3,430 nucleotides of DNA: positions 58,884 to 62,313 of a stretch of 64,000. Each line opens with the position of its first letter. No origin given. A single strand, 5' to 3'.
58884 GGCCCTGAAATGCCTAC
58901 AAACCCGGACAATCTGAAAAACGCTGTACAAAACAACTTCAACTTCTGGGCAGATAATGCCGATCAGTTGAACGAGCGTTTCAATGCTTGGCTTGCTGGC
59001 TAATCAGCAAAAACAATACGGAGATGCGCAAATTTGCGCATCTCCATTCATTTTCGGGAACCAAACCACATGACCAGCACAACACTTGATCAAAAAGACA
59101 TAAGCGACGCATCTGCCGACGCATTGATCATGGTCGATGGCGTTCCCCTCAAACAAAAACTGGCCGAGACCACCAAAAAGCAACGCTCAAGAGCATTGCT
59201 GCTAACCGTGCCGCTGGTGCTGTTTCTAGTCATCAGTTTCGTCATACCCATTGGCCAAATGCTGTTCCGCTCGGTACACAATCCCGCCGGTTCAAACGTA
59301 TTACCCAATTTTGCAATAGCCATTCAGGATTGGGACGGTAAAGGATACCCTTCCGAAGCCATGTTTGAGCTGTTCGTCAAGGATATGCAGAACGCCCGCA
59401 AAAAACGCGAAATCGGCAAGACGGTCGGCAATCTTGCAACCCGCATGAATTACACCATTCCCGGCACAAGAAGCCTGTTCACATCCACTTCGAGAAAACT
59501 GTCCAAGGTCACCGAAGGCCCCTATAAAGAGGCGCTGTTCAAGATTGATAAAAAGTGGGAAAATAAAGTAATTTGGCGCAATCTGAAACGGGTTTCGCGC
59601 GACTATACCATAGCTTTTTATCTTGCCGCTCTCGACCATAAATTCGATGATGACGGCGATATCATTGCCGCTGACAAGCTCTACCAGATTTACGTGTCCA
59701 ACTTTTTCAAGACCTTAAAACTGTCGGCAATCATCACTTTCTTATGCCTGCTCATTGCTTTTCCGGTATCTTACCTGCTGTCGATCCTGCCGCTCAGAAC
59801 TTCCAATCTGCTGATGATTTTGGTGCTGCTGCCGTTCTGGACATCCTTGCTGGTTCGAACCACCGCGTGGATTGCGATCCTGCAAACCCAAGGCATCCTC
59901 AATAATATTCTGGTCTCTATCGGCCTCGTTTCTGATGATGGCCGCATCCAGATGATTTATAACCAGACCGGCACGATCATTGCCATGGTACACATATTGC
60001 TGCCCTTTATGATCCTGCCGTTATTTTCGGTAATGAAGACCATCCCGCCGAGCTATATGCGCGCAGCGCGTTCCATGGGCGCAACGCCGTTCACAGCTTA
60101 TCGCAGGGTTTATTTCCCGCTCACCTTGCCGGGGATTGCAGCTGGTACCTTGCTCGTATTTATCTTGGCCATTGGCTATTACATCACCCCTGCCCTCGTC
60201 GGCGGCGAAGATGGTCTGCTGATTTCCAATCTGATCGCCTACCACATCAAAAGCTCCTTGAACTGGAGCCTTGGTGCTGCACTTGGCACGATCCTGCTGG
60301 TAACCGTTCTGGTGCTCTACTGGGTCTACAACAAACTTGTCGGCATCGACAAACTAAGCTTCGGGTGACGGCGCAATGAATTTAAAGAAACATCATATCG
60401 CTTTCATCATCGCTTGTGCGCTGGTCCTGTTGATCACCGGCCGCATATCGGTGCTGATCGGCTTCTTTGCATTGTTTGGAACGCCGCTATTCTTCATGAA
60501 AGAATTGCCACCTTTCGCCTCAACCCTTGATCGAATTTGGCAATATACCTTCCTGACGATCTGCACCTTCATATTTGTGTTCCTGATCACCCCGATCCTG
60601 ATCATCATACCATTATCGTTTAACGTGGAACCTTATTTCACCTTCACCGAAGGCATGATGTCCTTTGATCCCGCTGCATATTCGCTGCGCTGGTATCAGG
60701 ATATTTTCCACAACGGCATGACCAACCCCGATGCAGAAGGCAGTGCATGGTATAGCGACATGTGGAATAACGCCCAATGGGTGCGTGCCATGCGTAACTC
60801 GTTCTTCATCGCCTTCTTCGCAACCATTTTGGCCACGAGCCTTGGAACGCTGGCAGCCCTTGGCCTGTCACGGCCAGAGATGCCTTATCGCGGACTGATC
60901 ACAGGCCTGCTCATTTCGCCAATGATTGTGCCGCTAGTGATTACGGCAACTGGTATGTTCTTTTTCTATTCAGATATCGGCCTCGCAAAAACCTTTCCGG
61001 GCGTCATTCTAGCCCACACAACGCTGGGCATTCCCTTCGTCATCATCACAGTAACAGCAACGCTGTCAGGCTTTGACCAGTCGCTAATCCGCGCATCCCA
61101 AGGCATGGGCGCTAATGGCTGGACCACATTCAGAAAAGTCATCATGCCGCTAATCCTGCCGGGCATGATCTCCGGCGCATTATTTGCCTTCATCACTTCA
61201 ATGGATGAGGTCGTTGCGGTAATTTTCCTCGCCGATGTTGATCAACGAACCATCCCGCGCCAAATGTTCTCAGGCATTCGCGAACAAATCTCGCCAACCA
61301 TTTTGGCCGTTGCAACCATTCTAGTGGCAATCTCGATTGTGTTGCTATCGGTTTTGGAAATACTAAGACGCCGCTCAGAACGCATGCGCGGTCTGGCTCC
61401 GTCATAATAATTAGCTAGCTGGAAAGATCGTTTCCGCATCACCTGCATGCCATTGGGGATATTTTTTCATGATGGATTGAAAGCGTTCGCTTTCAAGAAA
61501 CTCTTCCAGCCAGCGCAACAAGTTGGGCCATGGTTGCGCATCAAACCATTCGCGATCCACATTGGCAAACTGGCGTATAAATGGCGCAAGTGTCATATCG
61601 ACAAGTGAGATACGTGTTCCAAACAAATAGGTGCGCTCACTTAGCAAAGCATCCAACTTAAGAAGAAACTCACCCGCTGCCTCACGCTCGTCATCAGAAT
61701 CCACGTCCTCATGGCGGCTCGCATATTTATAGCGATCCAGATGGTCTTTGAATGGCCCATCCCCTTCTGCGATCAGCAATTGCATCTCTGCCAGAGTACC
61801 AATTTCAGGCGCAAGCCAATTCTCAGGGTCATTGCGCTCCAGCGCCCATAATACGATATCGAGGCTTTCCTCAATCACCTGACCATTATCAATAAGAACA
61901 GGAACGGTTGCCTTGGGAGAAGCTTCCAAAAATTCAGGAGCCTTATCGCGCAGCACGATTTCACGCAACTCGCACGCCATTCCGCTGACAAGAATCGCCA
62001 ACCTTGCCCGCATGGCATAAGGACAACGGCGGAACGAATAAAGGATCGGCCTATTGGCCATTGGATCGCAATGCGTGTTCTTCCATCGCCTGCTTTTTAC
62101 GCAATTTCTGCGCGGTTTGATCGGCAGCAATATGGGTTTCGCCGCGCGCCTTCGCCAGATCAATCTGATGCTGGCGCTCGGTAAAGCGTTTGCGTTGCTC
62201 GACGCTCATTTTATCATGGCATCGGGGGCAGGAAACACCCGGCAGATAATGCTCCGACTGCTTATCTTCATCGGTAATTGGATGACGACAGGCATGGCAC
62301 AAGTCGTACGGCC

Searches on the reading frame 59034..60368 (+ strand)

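Call 24: search_protein_families(library=pfam, proteins=[window:59034-60368:+], max_evalue=0.00001)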
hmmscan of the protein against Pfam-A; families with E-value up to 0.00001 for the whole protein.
window:59034-60368:+ (444 aa): 1 family
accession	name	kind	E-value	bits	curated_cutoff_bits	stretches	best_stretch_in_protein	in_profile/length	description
PF00528.27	BPD_transp_1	-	1.7e-11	44.6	26.4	1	255-433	15-176/184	Binding-protein-dependent transport system inner membrane component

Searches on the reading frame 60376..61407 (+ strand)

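Call 24: search_protein_families(library=pfam, proteins=[window:60376-61407:+], max_evalue=0.00001)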
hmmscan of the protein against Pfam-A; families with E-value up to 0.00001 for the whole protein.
window:60376-61407:+ (343 aa): 1 family
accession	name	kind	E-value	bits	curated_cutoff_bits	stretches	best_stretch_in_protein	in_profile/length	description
PF00528.27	BPD_transp_1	-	3.2e-17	63.3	26.4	1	154-333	2-181/184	Binding-protein-dependent transport system inner membrane component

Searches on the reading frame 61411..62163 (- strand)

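Call 24: search_protein_families(library=pfam, proteins=[window:61411-62163:-], max_evalue=0.00001)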
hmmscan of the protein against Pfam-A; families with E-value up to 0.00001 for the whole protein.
window:61411-62163:- (250 aa): 5 families
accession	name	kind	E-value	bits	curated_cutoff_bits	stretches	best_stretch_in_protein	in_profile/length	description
PF13417.12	GST_N_3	-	4.3e-20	72.3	22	1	41-114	1-73/75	Glutathione S-transferase, N-terminal domain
PF13409.12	GST_N_2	-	1.9e-12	48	25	1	47-107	2-67/70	Glutathione S-transferase, N-terminal domain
PF13410.11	GST_C_2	-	5.7e-12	46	24.9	1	160-220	8-68/69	Glutathione S-transferase, C-terminal domain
PF02798.26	GST_N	-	6.4e-10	39.7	20.9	1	40-104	4-71/76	Glutathione S-transferase, N-terminal domain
PF00043.30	GST_C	-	2e-08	34.8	20.7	1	156-226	24-93/93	Glutathione S-transferase, C-terminal domain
